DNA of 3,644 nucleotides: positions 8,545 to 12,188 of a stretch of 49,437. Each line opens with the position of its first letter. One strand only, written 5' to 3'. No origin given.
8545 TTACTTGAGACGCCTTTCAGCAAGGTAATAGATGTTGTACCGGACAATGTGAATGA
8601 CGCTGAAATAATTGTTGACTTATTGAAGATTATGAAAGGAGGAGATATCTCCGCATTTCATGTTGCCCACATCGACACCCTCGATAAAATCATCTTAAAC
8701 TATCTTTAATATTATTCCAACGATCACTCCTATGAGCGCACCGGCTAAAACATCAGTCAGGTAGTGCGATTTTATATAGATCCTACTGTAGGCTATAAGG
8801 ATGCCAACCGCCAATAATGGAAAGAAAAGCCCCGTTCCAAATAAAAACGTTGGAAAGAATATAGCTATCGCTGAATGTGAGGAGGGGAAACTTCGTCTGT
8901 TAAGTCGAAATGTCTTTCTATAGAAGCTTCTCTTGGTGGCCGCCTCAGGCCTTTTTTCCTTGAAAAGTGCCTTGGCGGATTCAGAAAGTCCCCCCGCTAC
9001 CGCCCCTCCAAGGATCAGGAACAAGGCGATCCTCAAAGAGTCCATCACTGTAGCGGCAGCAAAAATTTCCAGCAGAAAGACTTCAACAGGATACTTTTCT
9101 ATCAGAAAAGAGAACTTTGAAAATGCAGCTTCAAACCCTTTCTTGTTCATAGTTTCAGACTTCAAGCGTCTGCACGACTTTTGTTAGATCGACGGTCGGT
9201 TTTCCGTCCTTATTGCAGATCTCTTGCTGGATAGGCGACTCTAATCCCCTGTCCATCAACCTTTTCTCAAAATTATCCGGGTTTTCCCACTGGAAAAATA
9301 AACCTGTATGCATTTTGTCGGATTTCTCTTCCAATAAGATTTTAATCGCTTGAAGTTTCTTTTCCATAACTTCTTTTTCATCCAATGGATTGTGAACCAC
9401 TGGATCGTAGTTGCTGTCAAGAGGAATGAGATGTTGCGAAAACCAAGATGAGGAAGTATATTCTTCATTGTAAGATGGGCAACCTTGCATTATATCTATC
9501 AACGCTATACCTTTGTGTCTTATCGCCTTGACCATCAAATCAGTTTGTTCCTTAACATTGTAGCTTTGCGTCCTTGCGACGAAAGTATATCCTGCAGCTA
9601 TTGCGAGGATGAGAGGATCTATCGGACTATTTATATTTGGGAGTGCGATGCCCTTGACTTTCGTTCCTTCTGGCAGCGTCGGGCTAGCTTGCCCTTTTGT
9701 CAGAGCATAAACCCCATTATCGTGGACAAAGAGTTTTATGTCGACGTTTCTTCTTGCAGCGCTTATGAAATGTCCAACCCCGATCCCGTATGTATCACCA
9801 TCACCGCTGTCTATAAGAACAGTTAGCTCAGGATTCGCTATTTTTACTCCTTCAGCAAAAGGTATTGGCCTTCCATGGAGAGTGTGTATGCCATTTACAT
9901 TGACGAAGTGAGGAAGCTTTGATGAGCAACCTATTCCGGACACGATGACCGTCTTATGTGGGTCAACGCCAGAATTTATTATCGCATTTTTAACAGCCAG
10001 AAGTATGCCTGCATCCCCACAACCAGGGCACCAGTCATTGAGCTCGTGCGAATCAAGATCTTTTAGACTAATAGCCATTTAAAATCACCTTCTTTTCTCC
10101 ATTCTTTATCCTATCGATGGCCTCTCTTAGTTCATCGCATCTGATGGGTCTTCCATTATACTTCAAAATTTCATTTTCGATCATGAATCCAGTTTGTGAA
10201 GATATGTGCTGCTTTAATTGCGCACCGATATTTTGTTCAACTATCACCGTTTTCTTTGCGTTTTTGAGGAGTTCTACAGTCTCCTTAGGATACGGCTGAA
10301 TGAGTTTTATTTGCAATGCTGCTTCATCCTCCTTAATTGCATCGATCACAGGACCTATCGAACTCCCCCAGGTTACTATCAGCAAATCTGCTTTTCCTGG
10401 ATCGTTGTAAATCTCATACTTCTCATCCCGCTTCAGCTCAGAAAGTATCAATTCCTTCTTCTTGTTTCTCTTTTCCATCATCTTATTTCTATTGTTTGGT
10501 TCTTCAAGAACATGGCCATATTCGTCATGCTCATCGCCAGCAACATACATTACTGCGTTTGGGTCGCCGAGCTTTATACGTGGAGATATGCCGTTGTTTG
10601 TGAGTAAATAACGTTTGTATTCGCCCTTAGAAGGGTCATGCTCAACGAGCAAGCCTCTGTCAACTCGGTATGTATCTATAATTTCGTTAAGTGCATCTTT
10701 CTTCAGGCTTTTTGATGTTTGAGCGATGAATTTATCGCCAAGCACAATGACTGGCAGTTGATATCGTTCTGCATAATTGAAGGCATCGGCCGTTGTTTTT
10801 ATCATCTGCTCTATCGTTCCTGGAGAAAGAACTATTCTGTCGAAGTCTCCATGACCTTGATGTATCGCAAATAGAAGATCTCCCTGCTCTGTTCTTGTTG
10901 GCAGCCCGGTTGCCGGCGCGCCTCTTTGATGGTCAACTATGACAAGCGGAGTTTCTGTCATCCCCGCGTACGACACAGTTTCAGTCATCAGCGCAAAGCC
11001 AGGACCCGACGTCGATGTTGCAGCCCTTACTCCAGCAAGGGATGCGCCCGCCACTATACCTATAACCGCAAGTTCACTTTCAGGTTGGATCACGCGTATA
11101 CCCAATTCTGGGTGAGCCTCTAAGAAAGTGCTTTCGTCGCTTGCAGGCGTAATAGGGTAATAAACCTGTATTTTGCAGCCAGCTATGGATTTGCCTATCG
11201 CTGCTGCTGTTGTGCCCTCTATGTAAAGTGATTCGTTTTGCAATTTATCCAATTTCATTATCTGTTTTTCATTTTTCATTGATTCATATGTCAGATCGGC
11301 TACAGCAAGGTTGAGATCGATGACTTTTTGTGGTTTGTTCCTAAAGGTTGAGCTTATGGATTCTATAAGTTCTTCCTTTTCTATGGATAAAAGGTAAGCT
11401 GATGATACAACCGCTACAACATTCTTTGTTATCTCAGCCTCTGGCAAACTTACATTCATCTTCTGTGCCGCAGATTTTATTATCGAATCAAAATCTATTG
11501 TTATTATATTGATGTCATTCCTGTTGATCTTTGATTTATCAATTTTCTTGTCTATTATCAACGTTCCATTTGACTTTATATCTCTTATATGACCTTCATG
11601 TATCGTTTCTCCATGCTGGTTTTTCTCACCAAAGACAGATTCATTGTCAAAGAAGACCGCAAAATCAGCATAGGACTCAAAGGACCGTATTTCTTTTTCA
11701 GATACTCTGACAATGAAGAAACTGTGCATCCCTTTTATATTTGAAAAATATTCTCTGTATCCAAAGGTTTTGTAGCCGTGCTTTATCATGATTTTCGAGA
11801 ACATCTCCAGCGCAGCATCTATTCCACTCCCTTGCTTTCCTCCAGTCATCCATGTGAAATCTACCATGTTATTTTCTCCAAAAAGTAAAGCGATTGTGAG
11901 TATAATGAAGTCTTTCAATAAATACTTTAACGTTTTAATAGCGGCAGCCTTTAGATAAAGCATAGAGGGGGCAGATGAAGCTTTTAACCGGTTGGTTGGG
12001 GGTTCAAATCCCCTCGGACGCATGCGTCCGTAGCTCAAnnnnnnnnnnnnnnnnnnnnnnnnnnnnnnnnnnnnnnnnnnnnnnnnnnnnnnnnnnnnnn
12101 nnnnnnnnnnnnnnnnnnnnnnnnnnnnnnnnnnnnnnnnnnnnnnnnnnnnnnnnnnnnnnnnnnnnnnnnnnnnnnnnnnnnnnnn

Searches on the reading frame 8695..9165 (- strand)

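Call 83: search_protein_families(library=pfam, proteins=[window:8695-9165:-], max_evalue=0.001)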
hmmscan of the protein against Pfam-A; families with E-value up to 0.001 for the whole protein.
window:8695-9165:- (156 aa): 2 families
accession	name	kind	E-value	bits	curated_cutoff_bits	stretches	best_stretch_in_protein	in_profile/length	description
PF01569.27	PAP2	-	1.6e-18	67.1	27.2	1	48-153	3-121/130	PAP2 superfamily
PF14378.12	PAP2_3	-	2.1e-08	34.6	27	1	36-149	67-187/190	PAP2 superfamily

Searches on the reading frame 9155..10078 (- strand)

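Call 83: search_protein_families(library=pfam, proteins=[window:9155-10078:-], max_evalue=0.001)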
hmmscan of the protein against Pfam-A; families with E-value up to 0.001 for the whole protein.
window:9155-10078:- (307 aa): 2 families
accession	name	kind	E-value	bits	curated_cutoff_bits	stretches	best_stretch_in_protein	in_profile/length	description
PF02775.26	TPP_enzyme_C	-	5.1e-26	91.7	21.9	1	49-196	2-151/151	Thiamine pyrophosphate enzyme, C-terminal TPP binding domain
PF12367.13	PFO_beta_C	-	1.4e-08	35.1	24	1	200-274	1-61/66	Pyruvate ferredoxin oxidoreductase beta subunit C terminal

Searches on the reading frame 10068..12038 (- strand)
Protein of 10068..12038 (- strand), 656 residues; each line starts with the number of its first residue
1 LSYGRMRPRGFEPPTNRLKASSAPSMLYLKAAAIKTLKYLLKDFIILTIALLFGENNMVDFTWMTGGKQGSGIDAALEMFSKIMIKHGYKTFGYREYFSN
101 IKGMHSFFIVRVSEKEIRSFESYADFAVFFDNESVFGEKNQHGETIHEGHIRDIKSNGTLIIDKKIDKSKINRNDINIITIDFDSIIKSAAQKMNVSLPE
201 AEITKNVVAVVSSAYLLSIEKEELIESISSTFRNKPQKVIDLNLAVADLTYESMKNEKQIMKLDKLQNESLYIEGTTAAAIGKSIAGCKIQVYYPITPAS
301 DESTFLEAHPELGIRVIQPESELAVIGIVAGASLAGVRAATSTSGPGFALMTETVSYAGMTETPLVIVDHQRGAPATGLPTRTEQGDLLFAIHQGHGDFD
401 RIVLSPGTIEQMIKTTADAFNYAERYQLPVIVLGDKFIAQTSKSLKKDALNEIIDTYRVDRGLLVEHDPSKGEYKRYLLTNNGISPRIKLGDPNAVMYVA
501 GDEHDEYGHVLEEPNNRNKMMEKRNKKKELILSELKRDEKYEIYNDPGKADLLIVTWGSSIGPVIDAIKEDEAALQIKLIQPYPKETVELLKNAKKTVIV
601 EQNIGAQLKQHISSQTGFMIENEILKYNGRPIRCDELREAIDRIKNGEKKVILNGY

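Call 23: search_protein_families(library=pfam, proteins=[window:10068-12038:-], max_evalue=0.01)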
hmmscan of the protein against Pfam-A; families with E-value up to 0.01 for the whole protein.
window:10068-12038:- (656 aa): 3 families
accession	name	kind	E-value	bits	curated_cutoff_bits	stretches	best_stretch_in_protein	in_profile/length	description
PF01855.24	POR_N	-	1.4e-52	179.2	27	1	285-522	5-230/231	Pyruvate flavodoxin/ferredoxin oxidoreductase, thiamine diP-bdg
PF01558.24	POR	-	1e-24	88.1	27.4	1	70-252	2-173/173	Pyruvate ferredoxin/flavodoxin oxidoreductase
PF17147.9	PFOR_II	-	0.00028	21.6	27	1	550-632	1-97/102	Pyruvate:ferredoxin oxidoreductase core domain II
